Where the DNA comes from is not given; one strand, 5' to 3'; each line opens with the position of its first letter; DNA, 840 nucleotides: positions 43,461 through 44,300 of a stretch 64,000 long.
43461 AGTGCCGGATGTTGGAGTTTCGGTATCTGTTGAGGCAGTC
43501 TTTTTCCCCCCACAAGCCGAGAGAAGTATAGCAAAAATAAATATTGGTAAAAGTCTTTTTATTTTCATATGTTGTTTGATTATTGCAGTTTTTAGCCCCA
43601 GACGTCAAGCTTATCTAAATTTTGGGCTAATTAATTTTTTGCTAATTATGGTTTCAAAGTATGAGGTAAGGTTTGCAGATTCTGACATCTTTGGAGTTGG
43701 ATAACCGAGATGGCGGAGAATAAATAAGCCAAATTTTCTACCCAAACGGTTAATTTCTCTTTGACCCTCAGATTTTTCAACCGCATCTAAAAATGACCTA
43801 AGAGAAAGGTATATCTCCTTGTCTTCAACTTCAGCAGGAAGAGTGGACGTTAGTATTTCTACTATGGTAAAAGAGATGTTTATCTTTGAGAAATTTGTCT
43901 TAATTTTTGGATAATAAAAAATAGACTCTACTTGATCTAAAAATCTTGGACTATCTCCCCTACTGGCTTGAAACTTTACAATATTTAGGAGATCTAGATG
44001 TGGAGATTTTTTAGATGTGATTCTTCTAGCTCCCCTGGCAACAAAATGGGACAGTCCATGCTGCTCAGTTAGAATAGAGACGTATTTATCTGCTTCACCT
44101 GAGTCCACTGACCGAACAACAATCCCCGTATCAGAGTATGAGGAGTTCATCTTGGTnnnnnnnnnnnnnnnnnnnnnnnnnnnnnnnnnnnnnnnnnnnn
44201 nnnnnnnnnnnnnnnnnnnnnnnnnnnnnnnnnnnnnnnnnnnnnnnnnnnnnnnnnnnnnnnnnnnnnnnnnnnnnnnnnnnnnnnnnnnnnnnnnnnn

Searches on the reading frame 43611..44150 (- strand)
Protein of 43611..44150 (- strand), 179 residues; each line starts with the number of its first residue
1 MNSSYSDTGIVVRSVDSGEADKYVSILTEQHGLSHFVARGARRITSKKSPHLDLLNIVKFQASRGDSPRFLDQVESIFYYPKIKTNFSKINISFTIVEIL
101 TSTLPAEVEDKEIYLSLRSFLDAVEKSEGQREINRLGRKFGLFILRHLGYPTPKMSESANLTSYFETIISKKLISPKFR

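Call 73: search_protein_families(library=pfam, proteins=[window:43611-44150:-], max_evalue=0.00001)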
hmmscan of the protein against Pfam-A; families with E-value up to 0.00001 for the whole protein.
window:43611-44150:- (179 aa): 1 family
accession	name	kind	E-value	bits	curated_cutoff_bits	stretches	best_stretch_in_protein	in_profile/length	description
PF11967.14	RecO_N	-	3e-16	59.6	27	1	2-78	2-78/80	Recombination protein O N terminal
